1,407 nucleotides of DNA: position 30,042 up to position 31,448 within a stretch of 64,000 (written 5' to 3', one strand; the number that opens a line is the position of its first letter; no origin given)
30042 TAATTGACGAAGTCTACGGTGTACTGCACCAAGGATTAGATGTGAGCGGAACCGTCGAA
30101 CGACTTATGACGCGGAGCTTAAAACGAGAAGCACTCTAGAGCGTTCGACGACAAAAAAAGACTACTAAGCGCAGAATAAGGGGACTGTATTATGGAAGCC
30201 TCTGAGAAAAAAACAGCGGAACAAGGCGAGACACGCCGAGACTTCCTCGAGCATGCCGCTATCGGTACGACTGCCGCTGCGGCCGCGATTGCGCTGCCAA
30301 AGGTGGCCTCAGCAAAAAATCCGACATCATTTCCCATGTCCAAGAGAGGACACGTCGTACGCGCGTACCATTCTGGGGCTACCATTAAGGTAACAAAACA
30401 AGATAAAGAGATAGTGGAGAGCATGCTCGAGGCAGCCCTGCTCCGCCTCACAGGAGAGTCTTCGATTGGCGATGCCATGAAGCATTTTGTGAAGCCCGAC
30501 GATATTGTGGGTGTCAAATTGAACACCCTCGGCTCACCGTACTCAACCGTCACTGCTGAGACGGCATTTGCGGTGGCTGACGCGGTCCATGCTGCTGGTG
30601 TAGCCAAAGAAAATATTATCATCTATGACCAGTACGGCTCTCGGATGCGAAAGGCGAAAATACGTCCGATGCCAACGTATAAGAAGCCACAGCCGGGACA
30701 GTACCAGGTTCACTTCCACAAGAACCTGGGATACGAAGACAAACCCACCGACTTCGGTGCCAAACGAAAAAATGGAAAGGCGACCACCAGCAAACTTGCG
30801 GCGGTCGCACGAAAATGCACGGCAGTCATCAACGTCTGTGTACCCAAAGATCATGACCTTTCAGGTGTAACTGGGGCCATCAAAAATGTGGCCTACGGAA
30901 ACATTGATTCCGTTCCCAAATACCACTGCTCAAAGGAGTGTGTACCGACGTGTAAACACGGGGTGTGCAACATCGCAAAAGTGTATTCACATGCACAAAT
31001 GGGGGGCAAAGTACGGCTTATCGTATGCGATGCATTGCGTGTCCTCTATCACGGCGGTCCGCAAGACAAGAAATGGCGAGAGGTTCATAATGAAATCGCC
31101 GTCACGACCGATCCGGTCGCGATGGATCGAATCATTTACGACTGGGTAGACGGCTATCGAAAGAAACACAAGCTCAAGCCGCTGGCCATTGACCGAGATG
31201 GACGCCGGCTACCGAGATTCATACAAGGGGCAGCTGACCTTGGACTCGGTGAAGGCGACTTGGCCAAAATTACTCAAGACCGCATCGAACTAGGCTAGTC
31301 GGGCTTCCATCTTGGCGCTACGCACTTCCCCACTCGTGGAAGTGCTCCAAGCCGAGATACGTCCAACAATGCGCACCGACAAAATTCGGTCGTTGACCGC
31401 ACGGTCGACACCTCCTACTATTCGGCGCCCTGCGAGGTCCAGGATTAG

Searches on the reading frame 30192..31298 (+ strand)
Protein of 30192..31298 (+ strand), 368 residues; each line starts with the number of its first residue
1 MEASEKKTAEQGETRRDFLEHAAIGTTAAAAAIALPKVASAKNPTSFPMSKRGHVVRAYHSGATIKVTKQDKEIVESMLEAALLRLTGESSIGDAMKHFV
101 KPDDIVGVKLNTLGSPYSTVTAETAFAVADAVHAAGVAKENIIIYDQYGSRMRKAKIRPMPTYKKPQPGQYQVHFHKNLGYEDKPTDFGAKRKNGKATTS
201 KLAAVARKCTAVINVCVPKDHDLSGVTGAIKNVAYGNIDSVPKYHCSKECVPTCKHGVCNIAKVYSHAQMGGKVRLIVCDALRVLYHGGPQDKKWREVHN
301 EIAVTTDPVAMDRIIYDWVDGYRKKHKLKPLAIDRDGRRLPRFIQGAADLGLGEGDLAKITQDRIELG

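Call 10: search_protein_families(library=pfam, proteins=[window:30192-31298:+], max_evalue=0.001)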
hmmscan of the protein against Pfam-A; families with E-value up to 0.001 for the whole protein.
window:30192-31298:+ (368 aa): 2 families
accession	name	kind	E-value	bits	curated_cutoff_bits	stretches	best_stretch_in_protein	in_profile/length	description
PF04015.17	DUF362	-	5.7e-17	62.9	24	1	106-316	1-199/200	Domain of unknown function (DUF362)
PF10399.14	UCR_Fe-S_N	-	4.1e-05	23.3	24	1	8-35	4-31/41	Ubiquitinol-cytochrome C reductase Fe-S subunit TAT signal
